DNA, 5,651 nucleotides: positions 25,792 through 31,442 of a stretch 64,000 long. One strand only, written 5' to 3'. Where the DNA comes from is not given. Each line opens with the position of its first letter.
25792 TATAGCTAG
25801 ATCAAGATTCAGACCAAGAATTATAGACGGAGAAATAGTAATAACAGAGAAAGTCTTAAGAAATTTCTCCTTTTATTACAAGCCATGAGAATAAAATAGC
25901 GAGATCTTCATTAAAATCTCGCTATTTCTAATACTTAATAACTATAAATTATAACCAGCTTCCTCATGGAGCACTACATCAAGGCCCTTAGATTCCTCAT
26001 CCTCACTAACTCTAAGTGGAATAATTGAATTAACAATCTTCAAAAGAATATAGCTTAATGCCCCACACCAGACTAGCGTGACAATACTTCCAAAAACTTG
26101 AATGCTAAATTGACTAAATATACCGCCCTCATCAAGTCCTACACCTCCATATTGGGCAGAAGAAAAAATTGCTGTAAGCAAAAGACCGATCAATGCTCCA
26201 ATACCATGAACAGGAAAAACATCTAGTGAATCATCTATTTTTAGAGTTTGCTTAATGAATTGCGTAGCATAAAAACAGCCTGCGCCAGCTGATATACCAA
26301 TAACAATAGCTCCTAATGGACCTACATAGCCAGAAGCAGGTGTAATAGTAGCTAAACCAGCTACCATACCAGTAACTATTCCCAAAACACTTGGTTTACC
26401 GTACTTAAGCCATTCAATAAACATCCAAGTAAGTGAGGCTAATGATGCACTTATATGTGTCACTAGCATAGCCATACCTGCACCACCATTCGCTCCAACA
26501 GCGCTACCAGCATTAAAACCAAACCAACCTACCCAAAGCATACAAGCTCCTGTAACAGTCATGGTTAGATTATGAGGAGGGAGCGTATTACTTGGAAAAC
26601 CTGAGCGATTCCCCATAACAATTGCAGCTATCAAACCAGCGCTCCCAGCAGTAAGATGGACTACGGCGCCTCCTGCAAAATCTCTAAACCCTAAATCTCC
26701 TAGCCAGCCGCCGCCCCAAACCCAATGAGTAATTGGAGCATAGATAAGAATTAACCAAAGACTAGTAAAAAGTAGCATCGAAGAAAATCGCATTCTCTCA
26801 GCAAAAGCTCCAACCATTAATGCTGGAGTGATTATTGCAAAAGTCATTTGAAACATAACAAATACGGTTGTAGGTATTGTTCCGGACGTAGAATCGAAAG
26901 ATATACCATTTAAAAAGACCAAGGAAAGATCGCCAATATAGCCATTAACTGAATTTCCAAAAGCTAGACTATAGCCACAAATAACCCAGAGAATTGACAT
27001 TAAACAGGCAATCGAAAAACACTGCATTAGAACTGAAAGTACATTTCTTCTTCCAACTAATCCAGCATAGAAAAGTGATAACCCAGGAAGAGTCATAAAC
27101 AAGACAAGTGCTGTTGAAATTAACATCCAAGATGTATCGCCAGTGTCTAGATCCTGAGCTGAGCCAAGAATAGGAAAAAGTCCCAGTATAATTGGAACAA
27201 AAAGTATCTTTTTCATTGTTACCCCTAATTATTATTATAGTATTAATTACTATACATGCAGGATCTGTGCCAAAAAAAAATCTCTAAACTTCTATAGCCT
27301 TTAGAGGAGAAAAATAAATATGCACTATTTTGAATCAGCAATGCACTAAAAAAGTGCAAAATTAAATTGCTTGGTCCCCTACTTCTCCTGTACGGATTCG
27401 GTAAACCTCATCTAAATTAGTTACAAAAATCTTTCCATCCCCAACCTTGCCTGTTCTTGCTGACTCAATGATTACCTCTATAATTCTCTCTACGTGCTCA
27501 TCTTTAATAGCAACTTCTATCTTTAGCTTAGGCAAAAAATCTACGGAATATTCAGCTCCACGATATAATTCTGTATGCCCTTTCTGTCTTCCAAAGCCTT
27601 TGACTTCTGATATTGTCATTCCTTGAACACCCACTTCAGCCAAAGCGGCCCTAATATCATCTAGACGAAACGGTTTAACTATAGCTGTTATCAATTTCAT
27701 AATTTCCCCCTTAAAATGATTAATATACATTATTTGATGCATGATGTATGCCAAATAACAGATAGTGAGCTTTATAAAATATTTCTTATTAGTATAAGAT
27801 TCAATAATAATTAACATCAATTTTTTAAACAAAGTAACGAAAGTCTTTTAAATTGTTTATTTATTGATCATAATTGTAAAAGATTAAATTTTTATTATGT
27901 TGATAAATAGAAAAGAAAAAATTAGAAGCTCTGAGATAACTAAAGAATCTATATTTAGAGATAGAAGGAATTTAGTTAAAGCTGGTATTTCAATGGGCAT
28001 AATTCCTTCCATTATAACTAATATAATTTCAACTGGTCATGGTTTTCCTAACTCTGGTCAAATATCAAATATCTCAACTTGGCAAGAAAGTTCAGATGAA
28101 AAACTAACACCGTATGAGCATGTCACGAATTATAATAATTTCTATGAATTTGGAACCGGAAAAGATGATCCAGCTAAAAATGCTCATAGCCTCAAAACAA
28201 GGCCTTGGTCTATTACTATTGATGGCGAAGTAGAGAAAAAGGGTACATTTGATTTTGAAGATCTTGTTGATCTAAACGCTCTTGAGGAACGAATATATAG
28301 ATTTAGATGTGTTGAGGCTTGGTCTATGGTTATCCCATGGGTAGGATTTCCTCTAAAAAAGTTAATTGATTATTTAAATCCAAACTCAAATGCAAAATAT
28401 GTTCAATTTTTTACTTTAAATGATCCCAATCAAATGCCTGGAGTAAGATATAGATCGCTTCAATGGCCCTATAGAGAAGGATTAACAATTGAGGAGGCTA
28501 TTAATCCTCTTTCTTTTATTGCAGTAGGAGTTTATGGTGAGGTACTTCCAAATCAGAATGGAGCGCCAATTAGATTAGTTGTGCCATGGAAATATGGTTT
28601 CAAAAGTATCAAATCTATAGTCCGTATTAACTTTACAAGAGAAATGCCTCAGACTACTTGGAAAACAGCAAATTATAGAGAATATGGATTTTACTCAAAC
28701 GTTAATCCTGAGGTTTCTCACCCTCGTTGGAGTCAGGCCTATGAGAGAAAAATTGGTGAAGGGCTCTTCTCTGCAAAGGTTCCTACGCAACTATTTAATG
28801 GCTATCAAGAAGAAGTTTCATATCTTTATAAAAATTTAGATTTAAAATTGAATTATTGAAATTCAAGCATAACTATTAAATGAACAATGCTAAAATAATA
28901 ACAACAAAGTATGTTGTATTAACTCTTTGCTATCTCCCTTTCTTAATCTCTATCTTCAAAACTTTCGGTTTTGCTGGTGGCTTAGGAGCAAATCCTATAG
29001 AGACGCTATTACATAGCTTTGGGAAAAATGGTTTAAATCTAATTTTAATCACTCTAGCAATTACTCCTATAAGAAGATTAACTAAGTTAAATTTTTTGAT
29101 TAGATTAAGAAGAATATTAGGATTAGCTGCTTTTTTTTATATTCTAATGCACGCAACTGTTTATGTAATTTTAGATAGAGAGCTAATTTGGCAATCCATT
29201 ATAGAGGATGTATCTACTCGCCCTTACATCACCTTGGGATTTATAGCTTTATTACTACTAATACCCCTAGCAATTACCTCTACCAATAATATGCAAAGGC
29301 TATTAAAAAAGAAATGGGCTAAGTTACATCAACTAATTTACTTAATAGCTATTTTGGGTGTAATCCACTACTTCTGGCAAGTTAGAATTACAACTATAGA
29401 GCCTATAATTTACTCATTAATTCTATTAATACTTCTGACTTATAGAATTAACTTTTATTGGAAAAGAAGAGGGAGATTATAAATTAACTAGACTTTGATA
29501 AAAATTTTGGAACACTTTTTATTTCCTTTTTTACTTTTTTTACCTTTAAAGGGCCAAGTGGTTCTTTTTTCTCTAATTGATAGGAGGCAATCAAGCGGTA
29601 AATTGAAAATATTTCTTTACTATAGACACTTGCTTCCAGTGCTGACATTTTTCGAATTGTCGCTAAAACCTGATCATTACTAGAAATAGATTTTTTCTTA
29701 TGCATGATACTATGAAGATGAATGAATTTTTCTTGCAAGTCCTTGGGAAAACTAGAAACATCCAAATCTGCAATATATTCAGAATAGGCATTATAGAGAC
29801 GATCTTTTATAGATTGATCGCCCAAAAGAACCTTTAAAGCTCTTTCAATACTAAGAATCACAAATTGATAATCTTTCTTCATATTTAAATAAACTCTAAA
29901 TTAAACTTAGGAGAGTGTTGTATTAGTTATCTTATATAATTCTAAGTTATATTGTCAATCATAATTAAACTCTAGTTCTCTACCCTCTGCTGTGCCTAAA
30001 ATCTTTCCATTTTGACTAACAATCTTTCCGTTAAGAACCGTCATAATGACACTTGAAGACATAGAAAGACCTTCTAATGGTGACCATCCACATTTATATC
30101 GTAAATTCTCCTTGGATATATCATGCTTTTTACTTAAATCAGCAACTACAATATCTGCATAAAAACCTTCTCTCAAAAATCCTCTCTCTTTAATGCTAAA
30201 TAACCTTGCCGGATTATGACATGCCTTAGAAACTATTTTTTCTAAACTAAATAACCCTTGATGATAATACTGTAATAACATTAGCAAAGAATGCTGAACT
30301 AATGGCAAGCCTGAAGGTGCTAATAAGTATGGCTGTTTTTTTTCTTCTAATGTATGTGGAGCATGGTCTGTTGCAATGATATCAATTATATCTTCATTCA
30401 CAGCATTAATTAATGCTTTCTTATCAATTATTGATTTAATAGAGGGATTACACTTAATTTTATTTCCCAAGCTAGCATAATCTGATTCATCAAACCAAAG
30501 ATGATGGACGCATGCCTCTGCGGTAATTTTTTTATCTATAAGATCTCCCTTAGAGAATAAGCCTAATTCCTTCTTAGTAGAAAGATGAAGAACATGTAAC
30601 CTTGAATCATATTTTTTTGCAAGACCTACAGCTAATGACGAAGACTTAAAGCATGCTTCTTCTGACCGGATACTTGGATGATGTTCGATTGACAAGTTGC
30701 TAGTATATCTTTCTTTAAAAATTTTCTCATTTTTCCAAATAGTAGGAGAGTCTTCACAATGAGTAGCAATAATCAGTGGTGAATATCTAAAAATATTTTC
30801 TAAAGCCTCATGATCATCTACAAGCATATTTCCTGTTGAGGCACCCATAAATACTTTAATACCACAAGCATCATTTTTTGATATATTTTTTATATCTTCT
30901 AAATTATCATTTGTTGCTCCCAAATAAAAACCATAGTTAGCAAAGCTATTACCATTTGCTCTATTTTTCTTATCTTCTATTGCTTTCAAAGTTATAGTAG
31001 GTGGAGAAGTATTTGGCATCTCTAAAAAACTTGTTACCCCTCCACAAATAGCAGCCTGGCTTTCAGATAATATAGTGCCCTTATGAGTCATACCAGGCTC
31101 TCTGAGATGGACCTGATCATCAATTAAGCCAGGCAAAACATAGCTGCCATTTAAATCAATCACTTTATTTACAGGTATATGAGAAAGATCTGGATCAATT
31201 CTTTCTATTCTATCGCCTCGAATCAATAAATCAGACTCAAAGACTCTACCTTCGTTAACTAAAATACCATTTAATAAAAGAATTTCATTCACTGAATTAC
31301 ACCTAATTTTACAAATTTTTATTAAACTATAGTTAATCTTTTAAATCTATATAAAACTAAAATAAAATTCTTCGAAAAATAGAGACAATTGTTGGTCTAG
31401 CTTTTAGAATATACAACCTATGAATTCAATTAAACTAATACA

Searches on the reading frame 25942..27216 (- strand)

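Call 60: search_protein_families(library=pfam, proteins=[window:25942-27216:-], max_evalue=0.00001)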
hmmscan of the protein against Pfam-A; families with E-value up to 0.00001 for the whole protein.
window:25942-27216:- (424 aa): 1 family
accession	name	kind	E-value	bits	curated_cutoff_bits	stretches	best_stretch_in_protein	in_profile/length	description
PF00909.26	Ammonium_transp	-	1.7e-119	399.6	23.2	1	30-422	2-399/399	Ammonium Transporter Family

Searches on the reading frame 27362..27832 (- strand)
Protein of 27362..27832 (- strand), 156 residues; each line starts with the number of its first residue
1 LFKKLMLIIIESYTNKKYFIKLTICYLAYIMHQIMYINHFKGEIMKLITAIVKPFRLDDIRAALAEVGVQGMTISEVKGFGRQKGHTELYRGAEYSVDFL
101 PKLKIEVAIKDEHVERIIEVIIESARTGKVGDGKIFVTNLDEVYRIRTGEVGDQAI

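Call 60: search_protein_families(library=pfam, proteins=[window:27362-27832:-], max_evalue=0.00001)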
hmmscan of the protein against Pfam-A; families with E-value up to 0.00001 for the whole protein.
window:27362-27832:- (156 aa): 1 family
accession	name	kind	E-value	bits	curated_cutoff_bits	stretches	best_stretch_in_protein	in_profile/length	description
PF00543.27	P-II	-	2.4e-33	114.9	25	1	45-150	1-102/102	Nitrogen regulatory protein P-II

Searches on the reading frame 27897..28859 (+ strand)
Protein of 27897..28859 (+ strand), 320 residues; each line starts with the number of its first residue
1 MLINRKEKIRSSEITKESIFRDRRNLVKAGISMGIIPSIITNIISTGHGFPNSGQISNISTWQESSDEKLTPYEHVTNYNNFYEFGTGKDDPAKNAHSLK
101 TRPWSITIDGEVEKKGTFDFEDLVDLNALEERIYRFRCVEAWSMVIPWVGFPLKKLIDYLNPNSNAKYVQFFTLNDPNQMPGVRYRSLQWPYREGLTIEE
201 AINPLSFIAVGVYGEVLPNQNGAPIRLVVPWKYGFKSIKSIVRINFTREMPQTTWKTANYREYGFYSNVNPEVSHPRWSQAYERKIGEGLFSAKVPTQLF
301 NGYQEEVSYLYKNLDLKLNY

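Call 60: search_protein_families(library=pfam, proteins=[window:27897-28859:+], max_evalue=0.00001)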
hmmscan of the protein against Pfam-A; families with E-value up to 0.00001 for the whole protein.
window:27897-28859:+ (320 aa): 1 family
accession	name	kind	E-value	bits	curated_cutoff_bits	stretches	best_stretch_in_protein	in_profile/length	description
PF00174.25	Oxidored_molyb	-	2.3e-30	105.8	24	1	100-255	8-169/169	Oxidoreductase molybdopterin binding domain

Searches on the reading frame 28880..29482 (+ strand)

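Call 60: search_protein_families(library=pfam, proteins=[window:28880-29482:+], max_evalue=0.00001)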
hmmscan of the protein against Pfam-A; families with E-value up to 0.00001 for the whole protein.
window:28880-29482:+ (200 aa): 1 family
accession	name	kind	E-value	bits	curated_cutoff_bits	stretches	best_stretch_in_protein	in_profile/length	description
PF01794.25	Ferric_reduct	-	1e-17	64.7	28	1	56-161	14-121/121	Ferric reductase like transmembrane component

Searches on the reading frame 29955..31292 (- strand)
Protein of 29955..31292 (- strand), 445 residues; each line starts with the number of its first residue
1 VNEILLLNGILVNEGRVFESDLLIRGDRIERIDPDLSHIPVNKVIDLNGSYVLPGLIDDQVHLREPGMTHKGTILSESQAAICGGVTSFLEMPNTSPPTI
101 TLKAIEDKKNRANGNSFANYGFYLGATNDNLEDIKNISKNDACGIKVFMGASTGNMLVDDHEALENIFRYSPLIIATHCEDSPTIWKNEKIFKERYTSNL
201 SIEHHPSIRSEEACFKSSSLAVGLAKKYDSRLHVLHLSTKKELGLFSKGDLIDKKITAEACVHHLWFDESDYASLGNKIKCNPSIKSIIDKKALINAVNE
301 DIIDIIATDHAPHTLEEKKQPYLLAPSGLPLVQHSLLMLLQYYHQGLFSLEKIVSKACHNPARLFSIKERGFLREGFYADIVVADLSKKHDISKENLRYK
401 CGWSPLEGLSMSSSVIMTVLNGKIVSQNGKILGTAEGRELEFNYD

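Call 60: search_protein_families(library=pfam, proteins=[window:29955-31292:-], max_evalue=0.00001)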
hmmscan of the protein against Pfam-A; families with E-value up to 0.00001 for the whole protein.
window:29955-31292:- (445 aa): 2 families
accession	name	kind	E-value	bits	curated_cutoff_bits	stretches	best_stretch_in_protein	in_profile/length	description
PF01979.26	Amidohydro_1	-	2.7e-21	76.6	25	1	51-425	1-345/345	Amidohydrolase family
PF07969.17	Amidohydro_3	-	2.7e-09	37.5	29.7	0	347-425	406-471/472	Amidohydrolase family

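Call 62: search_protein_families(library=ncbifam, proteins=[window:29955-31289:-], max_evalue=0.00001)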
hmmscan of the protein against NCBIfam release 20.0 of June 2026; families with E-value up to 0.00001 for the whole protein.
window:29955-31289:- (444 aa): 48 families (the best 25 are shown)
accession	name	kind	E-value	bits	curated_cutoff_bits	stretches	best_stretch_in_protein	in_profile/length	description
NF006688.0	PRK09236.1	equivalog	1.1e-202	673.7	535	1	2-442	3-443/444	dihydroorotase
NF005751.0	PRK07575.1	equivalog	7e-139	463.1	529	1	9-442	12-437/440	dihydroorotase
NF006559.0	PRK09060.1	equivalog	1.9e-117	392.3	482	1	3-442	7-439/444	dihydroorotase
NF002668.0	PRK02382.1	equivalog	9.4e-89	298.1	452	1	5-433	2-419/436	dihydroorotase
TIGR00857.1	pyrC_multi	subfamily_domain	1.9e-88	297.2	279.05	1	16-427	3-411/412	dihydroorotase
NF003271.0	PRK04250.1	equivalog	1.2e-78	264.5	405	1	4-440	4-403/407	dihydroorotase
NF004839.0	PRK06189.1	equivalog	1.1e-74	251.7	631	1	3-438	5-444/451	allantoinase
TIGR03178.1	allantoinase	equivalog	3e-72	243.8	357.85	1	3-439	2-439/441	allantoinase AllB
NF006837.0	PRK09357.1-2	equivalog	1.4e-67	228.2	575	1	3-429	3-426/428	dihydroorotase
NF006839.0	PRK09357.1-4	equivalog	1.2e-57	195.4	576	1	7-426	6-421/422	dihydroorotase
NF006836.0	PRK09357.1-1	equivalog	2.1e-57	194.8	538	1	5-430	5-429/432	dihydroorotase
TIGR02033.1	D-hydantoinase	equivalog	2.7e-55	188.1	393.25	1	3-437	1-450/454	dihydropyrimidinase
NF002284.0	PRK01211.1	subfamily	9.6e-54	182.8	462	1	13-437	10-401/409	dihydroorotase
NF006844.0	PRK09357.2-5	equivalog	1.1e-53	182.8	701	1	3-425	4-420/422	dihydroorotase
NF006845.0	PRK09357.2-6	equivalog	2e-52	178.3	728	1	3-427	3-427/428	dihydroorotase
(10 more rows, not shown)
